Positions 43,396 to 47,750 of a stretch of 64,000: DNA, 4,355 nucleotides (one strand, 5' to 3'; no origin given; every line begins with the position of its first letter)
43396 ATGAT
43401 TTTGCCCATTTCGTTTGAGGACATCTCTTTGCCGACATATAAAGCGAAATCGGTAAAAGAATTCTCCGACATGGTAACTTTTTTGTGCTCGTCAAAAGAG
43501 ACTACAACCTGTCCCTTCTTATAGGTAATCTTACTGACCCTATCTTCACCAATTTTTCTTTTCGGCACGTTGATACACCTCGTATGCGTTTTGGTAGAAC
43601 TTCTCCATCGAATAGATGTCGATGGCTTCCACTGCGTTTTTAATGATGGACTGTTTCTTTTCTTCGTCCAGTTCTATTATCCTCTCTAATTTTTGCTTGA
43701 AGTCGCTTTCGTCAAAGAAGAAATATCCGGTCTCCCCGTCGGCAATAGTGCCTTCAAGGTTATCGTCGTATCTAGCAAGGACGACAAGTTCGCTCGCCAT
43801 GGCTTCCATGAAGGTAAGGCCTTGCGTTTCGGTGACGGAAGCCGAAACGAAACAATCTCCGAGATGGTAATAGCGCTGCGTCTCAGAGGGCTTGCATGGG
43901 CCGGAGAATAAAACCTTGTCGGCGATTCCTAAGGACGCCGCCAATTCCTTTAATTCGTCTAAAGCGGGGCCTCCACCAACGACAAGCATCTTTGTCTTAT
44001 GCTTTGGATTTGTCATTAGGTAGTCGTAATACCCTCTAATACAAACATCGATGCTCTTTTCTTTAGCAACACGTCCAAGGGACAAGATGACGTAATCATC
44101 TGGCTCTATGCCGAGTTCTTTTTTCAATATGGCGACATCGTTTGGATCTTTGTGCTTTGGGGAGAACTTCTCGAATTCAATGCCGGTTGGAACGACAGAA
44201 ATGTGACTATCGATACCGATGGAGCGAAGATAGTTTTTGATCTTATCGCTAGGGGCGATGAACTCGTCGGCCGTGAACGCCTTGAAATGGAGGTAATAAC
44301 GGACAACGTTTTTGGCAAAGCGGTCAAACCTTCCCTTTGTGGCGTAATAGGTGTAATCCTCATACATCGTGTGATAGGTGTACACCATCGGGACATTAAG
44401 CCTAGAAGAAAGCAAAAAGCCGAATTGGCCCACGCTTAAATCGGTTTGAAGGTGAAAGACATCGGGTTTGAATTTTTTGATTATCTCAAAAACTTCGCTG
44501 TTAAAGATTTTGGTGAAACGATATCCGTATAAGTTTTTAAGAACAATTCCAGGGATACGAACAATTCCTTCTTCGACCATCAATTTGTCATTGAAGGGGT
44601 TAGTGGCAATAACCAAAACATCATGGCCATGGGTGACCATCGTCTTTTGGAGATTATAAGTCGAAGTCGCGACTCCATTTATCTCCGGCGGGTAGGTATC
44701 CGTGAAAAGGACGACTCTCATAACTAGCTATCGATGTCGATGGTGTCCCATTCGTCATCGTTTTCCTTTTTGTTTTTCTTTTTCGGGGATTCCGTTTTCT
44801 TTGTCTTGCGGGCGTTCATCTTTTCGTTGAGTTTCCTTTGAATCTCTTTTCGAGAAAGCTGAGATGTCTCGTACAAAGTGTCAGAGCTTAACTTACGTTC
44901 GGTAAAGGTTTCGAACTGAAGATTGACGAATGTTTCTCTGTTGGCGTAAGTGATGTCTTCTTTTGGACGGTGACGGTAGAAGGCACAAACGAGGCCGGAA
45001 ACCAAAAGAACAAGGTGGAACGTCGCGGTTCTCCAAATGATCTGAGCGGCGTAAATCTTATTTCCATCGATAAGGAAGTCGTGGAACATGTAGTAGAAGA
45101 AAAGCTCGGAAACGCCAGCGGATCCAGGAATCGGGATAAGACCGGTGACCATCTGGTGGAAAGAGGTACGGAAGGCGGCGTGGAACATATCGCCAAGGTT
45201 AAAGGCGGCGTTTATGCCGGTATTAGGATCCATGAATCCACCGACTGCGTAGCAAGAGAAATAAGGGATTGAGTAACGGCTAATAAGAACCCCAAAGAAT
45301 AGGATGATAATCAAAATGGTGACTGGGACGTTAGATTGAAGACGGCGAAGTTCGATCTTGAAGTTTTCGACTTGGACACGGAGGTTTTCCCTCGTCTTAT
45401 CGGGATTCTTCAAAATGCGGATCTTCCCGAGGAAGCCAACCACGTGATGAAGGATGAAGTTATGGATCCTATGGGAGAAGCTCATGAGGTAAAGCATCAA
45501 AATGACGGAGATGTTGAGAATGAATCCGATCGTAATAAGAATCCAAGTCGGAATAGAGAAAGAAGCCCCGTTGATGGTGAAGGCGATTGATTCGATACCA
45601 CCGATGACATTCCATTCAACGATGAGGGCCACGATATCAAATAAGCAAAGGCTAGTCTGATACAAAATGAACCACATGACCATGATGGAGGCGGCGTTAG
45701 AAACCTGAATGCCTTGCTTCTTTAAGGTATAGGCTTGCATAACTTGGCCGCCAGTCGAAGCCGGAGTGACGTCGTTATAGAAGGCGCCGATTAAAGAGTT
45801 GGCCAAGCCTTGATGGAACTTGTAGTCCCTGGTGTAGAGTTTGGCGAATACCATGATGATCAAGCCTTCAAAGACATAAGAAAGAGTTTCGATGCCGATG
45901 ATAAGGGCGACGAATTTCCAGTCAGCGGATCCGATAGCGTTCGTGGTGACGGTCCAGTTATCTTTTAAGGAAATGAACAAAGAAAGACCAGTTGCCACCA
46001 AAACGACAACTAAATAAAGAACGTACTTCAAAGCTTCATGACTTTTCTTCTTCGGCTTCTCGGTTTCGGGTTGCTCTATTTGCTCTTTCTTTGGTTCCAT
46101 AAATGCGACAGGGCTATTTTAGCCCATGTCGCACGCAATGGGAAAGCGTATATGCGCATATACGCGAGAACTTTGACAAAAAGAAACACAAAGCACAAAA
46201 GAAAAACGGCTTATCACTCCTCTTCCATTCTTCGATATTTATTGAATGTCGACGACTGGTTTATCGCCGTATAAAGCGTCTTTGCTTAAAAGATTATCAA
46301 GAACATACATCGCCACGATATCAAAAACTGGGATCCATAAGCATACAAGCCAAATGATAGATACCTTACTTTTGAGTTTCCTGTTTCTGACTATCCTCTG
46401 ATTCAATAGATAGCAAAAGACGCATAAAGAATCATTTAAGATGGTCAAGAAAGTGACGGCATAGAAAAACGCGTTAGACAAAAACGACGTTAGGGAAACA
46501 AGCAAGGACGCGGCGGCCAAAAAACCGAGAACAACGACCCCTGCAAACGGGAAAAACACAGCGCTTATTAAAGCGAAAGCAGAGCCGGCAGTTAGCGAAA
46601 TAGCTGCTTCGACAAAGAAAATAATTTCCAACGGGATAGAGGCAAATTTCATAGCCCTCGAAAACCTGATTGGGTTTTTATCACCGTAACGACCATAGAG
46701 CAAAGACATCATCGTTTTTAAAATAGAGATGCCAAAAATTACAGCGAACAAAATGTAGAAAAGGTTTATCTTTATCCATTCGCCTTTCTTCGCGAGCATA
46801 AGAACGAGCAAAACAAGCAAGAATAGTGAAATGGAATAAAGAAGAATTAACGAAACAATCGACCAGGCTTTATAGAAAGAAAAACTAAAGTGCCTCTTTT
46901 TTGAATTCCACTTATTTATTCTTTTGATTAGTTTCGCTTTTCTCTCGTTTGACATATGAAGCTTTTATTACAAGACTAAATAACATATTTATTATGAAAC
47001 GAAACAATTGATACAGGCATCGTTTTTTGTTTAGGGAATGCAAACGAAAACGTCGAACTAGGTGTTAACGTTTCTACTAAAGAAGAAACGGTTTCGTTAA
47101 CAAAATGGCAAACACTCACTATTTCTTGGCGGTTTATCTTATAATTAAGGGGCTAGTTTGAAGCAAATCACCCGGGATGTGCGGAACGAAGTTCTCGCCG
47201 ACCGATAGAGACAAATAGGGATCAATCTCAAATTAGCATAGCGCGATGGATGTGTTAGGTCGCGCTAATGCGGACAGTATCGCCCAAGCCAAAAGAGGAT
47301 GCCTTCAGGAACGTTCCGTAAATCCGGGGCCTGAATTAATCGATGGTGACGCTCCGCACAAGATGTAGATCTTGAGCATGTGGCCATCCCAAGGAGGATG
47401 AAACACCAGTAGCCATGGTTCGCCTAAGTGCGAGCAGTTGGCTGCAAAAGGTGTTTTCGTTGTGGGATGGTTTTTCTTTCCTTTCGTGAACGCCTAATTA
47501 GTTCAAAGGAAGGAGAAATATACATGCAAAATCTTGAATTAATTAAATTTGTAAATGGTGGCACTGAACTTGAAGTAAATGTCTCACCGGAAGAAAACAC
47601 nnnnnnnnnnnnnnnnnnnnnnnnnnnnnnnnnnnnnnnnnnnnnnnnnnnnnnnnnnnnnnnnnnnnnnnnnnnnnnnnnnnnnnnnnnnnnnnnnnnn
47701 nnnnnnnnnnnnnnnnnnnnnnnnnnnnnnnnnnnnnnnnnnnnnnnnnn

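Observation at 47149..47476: Unassigned ~325-nt highly structured RNA with its own -10 box and U-tract end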

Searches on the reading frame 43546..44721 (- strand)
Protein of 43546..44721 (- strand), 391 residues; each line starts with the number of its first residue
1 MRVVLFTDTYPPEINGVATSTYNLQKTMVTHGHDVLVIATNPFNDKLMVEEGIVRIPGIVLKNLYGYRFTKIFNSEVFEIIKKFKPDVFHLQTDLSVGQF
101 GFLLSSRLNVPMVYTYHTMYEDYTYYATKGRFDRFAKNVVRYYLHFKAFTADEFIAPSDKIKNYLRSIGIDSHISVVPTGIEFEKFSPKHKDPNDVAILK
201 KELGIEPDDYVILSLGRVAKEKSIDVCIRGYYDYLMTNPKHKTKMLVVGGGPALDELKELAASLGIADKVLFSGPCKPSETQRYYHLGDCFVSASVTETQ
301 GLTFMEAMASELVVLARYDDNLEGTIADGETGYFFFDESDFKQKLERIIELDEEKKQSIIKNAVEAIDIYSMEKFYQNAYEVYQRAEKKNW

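Call 7: search_protein_families(library=pfam, proteins=[window:43546-44721:-])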
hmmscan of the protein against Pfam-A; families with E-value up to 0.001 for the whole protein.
window:43546-44721:- (391 aa): 5 families
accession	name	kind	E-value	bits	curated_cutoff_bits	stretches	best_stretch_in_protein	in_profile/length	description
PF13439.12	Glyco_transf_4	-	3.7e-30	105.6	28.5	1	14-184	1-169/170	Glycosyltransferase Family 4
PF00534.26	Glycos_transf_1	-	5.9e-27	94.7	26.4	1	199-363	5-169/172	Glycosyl transferases group 1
PF13692.12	Glyco_trans_1_4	-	1.7e-19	71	27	1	211-350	3-141/142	Glycosyl transferases group 1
PF13579.12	Glyco_trans_4_4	-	1.9e-15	58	29.7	1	15-180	1-158/158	Glycosyl transferase 4-like domain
PF13477.12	Glyco_trans_4_2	-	1.2e-05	25.9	23.4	1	30-119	22-109/139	Glycosyl transferase 4-like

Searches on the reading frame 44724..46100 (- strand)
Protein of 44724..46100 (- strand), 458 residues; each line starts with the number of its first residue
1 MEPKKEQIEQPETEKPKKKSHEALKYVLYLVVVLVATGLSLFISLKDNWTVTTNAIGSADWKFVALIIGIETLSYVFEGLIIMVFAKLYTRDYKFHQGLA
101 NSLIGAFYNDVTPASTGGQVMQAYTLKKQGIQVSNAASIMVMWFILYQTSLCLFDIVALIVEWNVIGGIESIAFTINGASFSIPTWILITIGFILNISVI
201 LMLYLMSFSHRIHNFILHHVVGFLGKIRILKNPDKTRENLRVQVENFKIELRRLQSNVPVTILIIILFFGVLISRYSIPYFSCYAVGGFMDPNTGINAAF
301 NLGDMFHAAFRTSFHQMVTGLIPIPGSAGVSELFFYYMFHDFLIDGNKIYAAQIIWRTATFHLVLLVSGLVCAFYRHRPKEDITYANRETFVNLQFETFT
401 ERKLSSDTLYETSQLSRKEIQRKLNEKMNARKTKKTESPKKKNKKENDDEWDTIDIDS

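Call 7: search_protein_families(library=pfam, proteins=[window:44724-46100:-])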
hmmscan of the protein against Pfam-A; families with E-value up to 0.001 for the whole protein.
window:44724-46100:- (458 aa): 1 family
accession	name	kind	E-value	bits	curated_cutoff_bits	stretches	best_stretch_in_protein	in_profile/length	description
PF03706.18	LPG_synthase_TM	-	1.1e-28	101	33.4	1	31-367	3-301/302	Lysylphosphatidylglycerol synthase TM region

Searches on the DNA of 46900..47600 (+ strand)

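Call 4: search_rna_families(source=window, start=46900, end=47600, threshold=evalue, max_evalue=10, show_alignments=3)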
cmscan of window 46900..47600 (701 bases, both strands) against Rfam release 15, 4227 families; matches with E-value up to 10: 3.
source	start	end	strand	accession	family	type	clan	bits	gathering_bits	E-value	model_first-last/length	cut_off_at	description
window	47348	47454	+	RF02941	COG3943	Gene; sRNA;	-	94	71.8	5.6e-18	1-108/108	no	COG3943 RNA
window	47064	47100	-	RF03388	mir-9418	Gene; miRNA;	-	18.4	82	2.1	14-53/61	no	mir-9418 microRNA precursor family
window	46992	47098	-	RF01451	S_pombe_snR97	Gene; snRNA; snoRNA; HACA-box;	-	17.2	100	5.4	1-148/148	no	small nucleolar RNA snR97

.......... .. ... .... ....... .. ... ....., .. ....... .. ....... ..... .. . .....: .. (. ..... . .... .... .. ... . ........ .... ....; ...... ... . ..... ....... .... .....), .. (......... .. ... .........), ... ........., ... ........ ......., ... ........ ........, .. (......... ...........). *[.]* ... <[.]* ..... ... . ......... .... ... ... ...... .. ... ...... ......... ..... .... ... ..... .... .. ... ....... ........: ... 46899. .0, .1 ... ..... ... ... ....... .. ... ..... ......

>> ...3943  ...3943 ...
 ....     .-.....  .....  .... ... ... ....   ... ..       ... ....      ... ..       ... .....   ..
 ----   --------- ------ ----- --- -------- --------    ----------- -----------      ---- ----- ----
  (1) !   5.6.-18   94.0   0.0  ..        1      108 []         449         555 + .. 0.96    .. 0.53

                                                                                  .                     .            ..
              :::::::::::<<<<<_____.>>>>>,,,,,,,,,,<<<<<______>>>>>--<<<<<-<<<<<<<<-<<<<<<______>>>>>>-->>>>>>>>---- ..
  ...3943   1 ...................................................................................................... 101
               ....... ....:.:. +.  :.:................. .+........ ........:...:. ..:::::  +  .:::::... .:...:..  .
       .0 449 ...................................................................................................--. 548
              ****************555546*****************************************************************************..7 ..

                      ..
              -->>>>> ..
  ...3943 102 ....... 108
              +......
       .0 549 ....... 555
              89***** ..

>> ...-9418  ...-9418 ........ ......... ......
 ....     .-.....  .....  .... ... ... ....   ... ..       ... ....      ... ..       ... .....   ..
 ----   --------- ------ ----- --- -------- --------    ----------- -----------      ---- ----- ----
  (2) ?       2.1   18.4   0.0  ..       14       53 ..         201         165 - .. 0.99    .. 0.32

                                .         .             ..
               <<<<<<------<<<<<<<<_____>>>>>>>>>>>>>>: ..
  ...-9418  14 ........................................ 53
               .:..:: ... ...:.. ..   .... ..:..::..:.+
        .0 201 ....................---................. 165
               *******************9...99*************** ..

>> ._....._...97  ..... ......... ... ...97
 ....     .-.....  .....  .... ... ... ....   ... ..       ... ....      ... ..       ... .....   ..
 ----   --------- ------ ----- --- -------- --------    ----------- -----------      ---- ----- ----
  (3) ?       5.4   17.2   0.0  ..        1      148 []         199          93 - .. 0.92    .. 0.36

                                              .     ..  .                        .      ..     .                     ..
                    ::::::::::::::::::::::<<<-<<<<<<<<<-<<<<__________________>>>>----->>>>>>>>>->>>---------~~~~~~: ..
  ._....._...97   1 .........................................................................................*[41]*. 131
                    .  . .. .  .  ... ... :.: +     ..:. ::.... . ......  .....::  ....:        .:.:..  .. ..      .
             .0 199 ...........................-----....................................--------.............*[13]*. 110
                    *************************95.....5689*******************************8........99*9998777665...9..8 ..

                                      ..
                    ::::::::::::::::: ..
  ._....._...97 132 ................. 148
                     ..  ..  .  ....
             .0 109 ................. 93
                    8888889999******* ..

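Call 62: search_dna_similar(query=window:47140-47523:+, collection=phages, mode=distant, max_rows=10)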
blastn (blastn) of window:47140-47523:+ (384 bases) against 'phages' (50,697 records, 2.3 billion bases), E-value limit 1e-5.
No match.

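Call 63: search_dna_similar(query=window:47140-47523:+, collection=plasmids, mode=distant, max_rows=10)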
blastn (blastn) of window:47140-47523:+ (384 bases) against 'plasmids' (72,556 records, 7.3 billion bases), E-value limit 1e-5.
No match.
